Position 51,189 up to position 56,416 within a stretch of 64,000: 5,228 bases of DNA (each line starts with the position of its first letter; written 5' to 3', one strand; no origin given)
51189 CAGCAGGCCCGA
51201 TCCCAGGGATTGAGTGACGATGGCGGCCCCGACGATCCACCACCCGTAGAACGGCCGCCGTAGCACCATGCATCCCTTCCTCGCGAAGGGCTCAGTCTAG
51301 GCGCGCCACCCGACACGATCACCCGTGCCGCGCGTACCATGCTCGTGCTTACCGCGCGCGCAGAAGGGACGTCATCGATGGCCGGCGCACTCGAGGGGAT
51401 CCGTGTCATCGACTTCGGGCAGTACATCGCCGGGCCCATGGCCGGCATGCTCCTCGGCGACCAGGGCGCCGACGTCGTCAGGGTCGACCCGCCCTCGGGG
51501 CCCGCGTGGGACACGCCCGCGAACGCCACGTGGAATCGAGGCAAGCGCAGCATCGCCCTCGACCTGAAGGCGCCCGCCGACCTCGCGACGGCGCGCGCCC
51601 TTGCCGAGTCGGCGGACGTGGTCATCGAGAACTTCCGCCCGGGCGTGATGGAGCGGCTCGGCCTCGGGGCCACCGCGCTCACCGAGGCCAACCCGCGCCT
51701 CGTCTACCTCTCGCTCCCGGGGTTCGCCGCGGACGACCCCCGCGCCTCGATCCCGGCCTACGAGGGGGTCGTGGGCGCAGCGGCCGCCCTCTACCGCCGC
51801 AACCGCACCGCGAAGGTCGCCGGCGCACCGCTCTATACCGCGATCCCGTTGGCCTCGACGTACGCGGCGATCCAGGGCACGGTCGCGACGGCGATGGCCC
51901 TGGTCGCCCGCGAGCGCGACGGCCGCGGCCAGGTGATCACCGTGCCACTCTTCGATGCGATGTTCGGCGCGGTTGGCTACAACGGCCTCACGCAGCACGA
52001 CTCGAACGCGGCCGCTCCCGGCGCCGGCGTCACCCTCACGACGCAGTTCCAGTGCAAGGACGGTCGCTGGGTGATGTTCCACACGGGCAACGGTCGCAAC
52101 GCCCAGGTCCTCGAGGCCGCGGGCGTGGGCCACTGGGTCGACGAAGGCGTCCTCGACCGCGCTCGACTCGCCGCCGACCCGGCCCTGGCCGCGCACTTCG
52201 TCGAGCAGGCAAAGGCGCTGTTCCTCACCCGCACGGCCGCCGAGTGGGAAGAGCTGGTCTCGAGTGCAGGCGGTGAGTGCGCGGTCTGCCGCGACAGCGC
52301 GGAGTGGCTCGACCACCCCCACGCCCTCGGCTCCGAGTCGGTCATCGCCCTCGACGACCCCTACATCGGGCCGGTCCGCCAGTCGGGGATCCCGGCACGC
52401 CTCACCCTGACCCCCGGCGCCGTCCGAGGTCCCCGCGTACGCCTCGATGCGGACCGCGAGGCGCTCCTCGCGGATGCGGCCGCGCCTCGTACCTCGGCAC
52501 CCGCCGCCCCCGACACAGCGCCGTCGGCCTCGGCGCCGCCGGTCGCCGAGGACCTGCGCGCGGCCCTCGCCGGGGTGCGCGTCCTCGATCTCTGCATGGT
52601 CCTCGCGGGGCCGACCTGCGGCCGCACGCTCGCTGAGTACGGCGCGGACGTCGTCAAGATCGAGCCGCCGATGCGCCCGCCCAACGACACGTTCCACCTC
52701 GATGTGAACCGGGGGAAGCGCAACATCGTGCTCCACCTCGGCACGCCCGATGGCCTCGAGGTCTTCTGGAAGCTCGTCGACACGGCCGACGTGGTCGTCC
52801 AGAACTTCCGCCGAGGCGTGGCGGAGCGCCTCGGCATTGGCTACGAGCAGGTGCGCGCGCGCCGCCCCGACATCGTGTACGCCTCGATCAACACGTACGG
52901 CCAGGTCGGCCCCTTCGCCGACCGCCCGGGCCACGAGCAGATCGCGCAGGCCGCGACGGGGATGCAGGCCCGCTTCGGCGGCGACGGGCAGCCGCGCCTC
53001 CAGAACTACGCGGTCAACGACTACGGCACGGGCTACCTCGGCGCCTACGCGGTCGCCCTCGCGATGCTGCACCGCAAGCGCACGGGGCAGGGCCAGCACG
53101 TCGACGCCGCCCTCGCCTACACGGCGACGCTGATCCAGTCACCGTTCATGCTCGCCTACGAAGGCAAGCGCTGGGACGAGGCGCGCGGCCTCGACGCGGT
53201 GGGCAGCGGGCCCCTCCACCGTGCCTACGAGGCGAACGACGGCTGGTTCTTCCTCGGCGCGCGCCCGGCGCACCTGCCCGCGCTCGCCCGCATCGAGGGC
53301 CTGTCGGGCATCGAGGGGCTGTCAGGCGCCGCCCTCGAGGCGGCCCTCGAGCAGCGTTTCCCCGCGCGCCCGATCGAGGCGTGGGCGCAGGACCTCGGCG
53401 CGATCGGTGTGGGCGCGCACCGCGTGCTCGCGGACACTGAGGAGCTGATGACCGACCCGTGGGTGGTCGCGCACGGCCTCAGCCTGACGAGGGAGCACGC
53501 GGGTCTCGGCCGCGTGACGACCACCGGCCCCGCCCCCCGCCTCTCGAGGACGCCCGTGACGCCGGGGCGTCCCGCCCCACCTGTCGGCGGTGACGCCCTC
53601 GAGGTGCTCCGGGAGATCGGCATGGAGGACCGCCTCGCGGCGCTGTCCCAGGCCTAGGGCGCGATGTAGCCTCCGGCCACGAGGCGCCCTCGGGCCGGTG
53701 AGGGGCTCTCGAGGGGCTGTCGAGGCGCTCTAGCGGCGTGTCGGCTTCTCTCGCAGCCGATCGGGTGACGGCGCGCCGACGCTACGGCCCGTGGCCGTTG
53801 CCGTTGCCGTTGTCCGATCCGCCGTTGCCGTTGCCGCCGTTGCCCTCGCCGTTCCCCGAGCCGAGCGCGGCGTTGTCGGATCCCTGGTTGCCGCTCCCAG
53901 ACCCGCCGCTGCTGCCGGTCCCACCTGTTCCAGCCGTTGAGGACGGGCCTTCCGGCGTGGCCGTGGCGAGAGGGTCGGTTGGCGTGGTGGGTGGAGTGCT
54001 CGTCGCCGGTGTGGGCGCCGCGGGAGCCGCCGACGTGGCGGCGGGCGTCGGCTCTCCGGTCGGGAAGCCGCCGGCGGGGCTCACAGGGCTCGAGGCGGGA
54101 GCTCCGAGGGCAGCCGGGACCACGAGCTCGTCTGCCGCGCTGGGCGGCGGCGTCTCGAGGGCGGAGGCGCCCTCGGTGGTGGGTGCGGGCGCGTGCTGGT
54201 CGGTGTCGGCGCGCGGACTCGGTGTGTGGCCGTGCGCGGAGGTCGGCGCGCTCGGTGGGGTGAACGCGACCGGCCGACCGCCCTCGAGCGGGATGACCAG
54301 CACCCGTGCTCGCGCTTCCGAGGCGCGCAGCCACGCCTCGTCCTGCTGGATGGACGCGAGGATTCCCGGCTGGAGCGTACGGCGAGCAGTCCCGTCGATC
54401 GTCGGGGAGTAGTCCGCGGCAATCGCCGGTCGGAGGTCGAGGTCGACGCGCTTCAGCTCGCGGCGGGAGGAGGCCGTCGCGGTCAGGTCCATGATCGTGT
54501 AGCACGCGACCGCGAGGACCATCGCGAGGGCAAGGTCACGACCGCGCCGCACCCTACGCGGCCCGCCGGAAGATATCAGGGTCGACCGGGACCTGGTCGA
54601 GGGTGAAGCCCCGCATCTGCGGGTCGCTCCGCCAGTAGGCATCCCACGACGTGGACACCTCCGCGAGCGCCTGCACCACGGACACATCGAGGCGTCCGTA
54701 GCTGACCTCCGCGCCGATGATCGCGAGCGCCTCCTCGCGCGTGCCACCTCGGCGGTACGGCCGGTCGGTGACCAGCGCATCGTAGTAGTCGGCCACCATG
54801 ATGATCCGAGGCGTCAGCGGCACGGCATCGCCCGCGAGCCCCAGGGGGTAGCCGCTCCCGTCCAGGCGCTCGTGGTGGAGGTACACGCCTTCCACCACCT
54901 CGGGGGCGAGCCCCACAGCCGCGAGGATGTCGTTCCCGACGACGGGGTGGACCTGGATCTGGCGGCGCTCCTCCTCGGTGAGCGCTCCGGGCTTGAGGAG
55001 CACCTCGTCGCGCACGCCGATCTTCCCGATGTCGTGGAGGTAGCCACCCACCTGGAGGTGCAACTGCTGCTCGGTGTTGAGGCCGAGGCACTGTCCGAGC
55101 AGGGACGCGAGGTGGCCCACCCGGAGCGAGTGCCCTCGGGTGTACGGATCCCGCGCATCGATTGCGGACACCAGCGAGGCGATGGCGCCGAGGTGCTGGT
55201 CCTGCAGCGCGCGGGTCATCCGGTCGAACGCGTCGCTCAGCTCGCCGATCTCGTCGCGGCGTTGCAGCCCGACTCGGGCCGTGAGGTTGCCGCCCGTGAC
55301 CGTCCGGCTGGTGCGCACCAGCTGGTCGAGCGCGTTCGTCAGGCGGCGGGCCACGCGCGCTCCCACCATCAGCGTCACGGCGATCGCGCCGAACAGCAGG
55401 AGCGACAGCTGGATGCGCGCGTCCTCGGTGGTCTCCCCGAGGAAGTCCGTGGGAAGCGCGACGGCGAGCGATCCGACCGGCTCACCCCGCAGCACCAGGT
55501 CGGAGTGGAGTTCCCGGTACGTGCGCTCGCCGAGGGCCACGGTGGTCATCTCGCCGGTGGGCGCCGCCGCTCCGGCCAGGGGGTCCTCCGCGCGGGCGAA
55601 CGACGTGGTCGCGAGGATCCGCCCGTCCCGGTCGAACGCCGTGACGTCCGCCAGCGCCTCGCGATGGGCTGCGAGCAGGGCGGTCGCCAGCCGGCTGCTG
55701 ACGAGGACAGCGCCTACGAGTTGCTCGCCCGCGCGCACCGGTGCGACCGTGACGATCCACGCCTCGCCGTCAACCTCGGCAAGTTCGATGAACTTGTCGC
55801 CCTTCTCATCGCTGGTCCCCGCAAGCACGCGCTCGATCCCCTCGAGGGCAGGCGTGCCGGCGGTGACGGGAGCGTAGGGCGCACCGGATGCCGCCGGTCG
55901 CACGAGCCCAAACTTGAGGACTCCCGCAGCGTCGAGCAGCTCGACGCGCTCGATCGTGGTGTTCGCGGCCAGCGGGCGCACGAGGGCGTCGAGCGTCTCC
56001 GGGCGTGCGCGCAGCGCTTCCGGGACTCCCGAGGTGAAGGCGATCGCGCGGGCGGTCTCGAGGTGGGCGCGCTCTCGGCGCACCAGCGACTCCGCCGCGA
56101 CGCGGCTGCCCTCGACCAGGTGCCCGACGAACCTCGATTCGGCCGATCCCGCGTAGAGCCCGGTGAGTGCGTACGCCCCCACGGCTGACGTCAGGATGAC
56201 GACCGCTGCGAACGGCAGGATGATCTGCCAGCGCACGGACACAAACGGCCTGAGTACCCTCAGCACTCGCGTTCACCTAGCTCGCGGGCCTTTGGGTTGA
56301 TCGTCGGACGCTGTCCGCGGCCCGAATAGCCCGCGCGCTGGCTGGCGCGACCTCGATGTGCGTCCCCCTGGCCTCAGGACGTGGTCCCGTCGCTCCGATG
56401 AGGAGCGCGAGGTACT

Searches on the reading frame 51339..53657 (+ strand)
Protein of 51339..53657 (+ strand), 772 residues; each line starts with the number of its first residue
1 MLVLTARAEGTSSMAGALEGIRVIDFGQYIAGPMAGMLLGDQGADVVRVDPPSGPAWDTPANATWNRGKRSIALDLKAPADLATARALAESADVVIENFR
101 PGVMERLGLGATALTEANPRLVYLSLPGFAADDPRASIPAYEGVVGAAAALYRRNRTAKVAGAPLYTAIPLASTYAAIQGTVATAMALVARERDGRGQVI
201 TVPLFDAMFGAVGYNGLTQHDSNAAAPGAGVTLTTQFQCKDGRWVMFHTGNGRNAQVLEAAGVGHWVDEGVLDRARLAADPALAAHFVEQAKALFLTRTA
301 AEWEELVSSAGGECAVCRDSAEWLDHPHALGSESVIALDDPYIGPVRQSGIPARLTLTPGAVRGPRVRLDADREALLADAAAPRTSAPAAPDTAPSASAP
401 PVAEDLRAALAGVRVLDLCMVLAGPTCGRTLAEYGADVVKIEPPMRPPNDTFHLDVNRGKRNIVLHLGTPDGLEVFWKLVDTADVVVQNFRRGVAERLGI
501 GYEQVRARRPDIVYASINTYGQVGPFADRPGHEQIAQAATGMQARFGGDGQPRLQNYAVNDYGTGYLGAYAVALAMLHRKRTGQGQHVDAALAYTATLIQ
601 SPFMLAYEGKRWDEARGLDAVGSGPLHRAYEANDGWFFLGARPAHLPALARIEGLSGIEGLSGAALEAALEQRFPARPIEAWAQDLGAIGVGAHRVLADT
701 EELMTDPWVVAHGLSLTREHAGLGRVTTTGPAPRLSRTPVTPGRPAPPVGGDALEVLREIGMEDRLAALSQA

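Call 58: search_protein_families(library=pfam, proteins=[window:51339-53657:+], max_evalue=0.00001)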
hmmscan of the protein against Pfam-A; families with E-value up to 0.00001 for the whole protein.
window:51339-53657:+ (772 aa): 1 family
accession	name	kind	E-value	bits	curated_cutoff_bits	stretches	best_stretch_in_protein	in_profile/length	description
PF02515.22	CoA_transf_3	-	5.6e-158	526.3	23.3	2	410-752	1-365/366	CoA-transferase family III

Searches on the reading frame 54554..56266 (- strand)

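Call 58: search_protein_families(library=pfam, proteins=[window:54554-56266:-], max_evalue=0.00001)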
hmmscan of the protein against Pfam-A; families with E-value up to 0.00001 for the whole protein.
window:54554-56266:- (570 aa): 4 families
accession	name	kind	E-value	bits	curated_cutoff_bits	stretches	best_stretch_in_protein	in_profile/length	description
PF13487.12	HD_5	-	1.2e-34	120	27.2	1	366-529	4-169/170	HD domain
PF01966.28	HD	-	5.4e-18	65.8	22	1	378-497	3-115/116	HD domain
PF00672.30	HAMP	-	6.7e-12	46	25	1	305-356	2-53/53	HAMP domain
PF14827.12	dCache_3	-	7.6e-08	32.7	25.7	1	52-249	10-210/239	Double sensory domain of two-component sensor kinase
